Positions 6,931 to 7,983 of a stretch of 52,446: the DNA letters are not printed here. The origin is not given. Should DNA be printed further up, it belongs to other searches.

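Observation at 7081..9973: Cys-free MbnP-like WxW lipoprotein followed by two tandem di-heme MbnH/MauG-like enzymes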

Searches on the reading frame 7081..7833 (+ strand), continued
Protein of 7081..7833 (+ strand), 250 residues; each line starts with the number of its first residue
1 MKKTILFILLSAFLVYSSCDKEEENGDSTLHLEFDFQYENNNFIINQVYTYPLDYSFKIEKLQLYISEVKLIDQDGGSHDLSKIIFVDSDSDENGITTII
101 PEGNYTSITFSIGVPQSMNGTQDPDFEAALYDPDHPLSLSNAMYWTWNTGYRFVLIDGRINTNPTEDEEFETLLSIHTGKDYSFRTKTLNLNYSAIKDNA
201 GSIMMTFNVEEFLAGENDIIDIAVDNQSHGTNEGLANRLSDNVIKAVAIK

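Call 70: find_encoding_contigs(protein=P0029, flank=8000, max_places=2)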
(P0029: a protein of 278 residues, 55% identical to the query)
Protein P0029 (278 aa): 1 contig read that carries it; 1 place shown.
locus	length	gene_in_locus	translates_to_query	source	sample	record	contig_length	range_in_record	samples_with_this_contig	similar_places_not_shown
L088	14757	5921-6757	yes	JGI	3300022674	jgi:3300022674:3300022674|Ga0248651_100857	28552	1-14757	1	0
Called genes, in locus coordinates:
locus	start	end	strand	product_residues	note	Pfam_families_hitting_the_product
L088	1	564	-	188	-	?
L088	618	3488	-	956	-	PF13620:CarboxypepD_reg, PF13715:CarbopepD_reg_2, PF07715:Plug, PF00593:TonB_dep_Rec_b-barrel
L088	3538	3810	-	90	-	-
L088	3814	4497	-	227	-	PF00027:cNMP_binding, PF13545:HTH_Crp_2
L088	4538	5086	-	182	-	PF07609:DUF1572, PF04978:MST, PF05163:DinB (weak)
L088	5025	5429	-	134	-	-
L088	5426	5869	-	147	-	PF00583:Acetyltransf_1, PF13673:Acetyltransf_10 (weak), PF13508:Acetyltransf_7 (weak)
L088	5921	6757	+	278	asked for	PF20243:MbnP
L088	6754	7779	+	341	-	PF03150:CCP_MauG, PF00034:Cytochrom_C (faint)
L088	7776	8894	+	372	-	PF00034:Cytochrom_C (faint), PF03150:CCP_MauG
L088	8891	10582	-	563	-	PF01235:Na_Ala_symp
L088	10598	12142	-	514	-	PF13585:CHU_C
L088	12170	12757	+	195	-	-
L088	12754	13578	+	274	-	PF06325:PrmA, PF05175:MTS, PF13489:Methyltransf_23 (faint), PF13649:Methyltransf_25 (weak)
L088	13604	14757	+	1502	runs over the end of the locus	-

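Call 72: search_protein_families(library=pfam, proteins=[L053:9490-9876:+, L016:4521-5450:+, L033:6165-8549:+, L080:2726-5182:+, L012:8807-9529:+, L032:6466-8763:+, L028:4043-6352:-, L046:15274-15675:+, L016:9023-11116:+, L053:12317-12937:+], max_evalue=0.01)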
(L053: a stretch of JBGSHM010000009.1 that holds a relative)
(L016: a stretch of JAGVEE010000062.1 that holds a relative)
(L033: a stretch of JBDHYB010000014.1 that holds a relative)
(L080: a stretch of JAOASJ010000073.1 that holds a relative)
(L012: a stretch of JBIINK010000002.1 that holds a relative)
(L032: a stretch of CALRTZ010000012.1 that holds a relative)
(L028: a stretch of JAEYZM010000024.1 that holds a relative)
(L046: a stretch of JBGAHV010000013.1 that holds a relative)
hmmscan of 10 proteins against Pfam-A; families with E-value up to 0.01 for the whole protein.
L053:9490-9876:+ (128 aa): 0 families

L016:4521-5450:+ (309 aa): 0 families

L033:6165-8549:+ (794 aa): 4 families
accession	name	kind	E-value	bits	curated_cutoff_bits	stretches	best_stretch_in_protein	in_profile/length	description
PF00593.30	TonB_dep_Rec_b-barrel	-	6e-26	92.7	27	1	240-750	10-436/436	TonB dependent receptor-like, beta-barrel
PF13715.12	CarbopepD_reg_2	-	6.7e-20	71.4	32.2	1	22-107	1-88/88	CarboxypepD_reg-like domain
PF07715.20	Plug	-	3.8e-19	69.6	23.9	1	117-220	3-107/107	TonB-dependent Receptor Plug Domain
PF13620.12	CarboxypepD_reg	-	1.7e-13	51.1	32.3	1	21-91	1-77/82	Carboxypeptidase regulatory-like domain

L080:2726-5182:+ (818 aa): 4 families
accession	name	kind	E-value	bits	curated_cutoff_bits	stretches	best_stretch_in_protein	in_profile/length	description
PF13585.12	CHU_C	-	1.7e-16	60.5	27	1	733-815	3-85/86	CHU_C Type IX secretion signal domain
PF18911.6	PKD_4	-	5.1e-07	30.1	27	1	402-442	36-75/85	PKD domain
PF00801.26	PKD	-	0.00012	22.4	23.5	1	403-434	32-63/80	PKD domain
PF10282.15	Lactonase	-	0.0053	16.5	21.7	0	233-287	4-58/344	Lactonase, 7-bladed beta-propeller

L012:8807-9529:+ (240 aa): 2 families
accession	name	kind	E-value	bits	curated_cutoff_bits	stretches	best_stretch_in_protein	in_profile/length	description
PF11967.14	RecO_N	-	5.3e-22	78.1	27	1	1-75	1-74/80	Recombination protein O N terminal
PF02565.21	RecO_C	-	1e-17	64.7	22.1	1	87-225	3-151/157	Recombination protein O C terminal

L032:6466-8763:+ (765 aa): 5 families
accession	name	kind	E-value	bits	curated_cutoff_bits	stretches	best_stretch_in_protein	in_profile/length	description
PF21544.3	PorZ_N_b_propeller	-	8.8e-30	104.5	27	1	46-201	1-153/154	TSS9, PorZ, N-terminal beta-propeller domain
PF07494.17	Reg_prop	-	1.4e-08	34.4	20.4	0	540-558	5-23/24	Two component regulator propeller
PF18962.6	Por_Secre_tail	-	7.3e-05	23.4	27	1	683-751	1-65/75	Secretion system C-terminal sorting domain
PF08450.18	SGL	-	0.00061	19.9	26.3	0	594-658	39-102/246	SMP-30/Gluconolactonase/LRE-like region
PF21614.2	DUF6854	-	0.0085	16.9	27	0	715-761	25-71/96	Domain of unknown function (DUF6854)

L028:4043-6352:- (769 aa): 4 families
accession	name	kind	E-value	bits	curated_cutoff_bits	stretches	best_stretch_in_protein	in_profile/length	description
PF03176.21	MMPL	-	6.1e-35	121.2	20.5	2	118-375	45-306/333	MMPL family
PF12349.14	Sterol-sensing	-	6.7e-10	39.5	22.3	2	245-364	10-129/153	Sterol-sensing domain of SREBP cleavage-activation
PF02460.24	Patched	-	4.7e-08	33.4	23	1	239-364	26-150/156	Patched SSD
PF00873.25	ACR_tran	-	5e-07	28.3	28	1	560-766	288-495/1021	AcrB/AcrD/AcrF family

L046:15274-15675:+ (133 aa): 0 families

L016:9023-11116:+ (697 aa): 2 families
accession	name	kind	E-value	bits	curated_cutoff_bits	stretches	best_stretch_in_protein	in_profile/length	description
PF09586.16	YfhO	-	1.7e-05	23.8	28.5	1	98-463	95-435/835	Bacterial membrane protein YfhO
PF14828.11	Amnionless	-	0.0067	15.7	30.4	0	412-510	321-412/442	Amnionless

L053:12317-12937:+ (206 aa): 1 family
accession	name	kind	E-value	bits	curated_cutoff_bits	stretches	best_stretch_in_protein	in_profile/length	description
PF11138.13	DUF2911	-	7.2e-49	165.8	27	1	58-202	1-145/145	Protein of unknown function (DUF2911)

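Call 76: find_encoding_contigs(protein=P0002, flank=8000, max_places=1)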
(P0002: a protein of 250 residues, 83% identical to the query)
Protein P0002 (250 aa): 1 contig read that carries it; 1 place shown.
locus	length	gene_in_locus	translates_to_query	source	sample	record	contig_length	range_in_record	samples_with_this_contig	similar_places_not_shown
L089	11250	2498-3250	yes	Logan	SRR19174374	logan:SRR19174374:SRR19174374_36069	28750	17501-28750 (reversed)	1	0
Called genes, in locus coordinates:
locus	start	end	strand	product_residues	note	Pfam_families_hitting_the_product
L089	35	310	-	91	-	-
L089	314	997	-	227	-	PF00027:cNMP_binding, PF13545:HTH_Crp_2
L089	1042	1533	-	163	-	PF07609:DUF1572, PF04978:MST, PF05163:DinB, PF12867:DinB_2 (weak)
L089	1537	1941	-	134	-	-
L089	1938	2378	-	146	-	PF00583:Acetyltransf_1 (weak), PF13673:Acetyltransf_10 (weak), PF13508:Acetyltransf_7 (weak)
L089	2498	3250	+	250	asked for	PF20243:MbnP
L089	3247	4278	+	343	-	PF03150:CCP_MauG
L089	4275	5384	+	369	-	PF03150:CCP_MauG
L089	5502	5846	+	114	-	PF05635:23S_rRNA_IVP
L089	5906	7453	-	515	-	PF13585:CHU_C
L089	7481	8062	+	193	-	-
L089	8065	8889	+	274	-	PF06325:PrmA, PF13649:Methyltransf_25 (faint), PF05175:MTS, PF13489:Methyltransf_23 (weak), PF13847:Methyltransf_31 (weak)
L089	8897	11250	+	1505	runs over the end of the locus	-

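Call 77: find_encoding_contigs(protein=P0037, flank=6000, max_places=1)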
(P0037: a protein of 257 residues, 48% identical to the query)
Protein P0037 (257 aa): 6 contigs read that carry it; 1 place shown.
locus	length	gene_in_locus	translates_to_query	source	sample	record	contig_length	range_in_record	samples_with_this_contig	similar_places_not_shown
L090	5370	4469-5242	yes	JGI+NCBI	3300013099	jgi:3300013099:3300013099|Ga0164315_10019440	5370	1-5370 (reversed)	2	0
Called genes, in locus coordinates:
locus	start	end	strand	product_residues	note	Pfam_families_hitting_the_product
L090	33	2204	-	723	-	PF13620:CarboxypepD_reg, PF13715:CarbopepD_reg_2, PF07715:Plug (faint), PF00593:TonB_dep_Rec_b-barrel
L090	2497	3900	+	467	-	PF02275:CBAH (faint)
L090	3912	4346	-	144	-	PF00583:Acetyltransf_1, PF13673:Acetyltransf_10, PF13508:Acetyltransf_7 (weak)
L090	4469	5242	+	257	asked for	PF20243:MbnP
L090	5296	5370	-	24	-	?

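Call 80: search_protein_families(library=ncbifam, proteins=[L053:9490-9876:+, L036:11823-12752:+, L012:9998-10819:+, L023:10801-11853:+], max_evalue=0.01)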
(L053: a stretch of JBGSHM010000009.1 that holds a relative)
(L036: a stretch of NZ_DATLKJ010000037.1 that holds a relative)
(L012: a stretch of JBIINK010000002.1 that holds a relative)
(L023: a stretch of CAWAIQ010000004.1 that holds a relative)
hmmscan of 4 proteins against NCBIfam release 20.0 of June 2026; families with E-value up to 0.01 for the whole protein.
L053:9490-9876:+ (128 aa): 0 families

L036:11823-12752:+ (309 aa): 1 family
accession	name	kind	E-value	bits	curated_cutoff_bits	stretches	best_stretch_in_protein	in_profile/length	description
TIGR03519.1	T9SS_PorP_fam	subfamily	0.0035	16.8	90.55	1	164-262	138-236/292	PorP/SprF family type IX secretion system membrane protein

L012:9998-10819:+ (273 aa): 1 family
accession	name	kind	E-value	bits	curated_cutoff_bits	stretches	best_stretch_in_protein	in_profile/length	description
TIGR04052.2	MbnP_like_WxW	equivalog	4.4e-12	45.9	140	1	99-238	82-209/257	MbnP family copper-binding protein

L023:10801-11853:+ (350 aa): 7 families
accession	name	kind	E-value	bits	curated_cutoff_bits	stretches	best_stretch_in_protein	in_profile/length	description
TIGR04039.1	MXAN_0977_Heme2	hypoth_equivalog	1.4e-63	215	362.85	1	55-348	3-334/336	MbnH family di-heme enzyme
TIGR03791.1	TTQ_mauG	equivalog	1.4e-53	182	443.85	1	60-339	2-282/291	tryptophan tryptophylquinone biosynthesis enzyme MauG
TIGR03981.2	SAM_quin_mod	hypoth_equivalog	9e-31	107.2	340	2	165-329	212-390/411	His-Xaa-Ser system-associated MauG-like protein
NF052341.1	hydrazine_gamma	equivalog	0.00021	20.4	625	0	270-335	281-339/339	hydrazine synthase subunit gamma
NF040606.1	CytoC_perox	subfamily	0.0036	16.6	150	0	213-234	294-315/524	di-heme-cytochrome C peroxidase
NF045774.1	cytochro_C551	exception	0.0038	17.2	118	1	191-237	15-59/110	cytochrome c551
NF050122.1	bc1_QcrC_actin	exception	0.0053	16.1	200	0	212-235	36-59/253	cytochrome bc1 complex diheme cytochrome c subunit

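Call 85: search_protein_families(library=pfam, proteins=[window:7081-7830:+, L012:9998-10819:+, L003:9995-10750:+], max_evalue=0.001)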
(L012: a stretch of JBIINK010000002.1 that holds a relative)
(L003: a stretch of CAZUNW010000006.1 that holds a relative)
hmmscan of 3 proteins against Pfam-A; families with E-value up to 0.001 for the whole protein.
window:7081-7830:+ (250 aa): 1 family
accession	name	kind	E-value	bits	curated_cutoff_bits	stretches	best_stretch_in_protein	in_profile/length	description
PF20243.3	MbnP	-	1.1e-31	110.7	27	1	28-223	2-182/189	MbnP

L012:9998-10819:+ (273 aa): 1 family
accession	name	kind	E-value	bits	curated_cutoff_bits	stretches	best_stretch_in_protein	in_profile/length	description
PF20243.3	MbnP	-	1.9e-48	165.4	27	1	35-248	2-187/189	MbnP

L003:9995-10750:+ (251 aa): 1 family
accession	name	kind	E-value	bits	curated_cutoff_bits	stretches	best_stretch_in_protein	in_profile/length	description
PF20243.3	MbnP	-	2.3e-26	93.3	27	1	34-225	3-183/189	MbnP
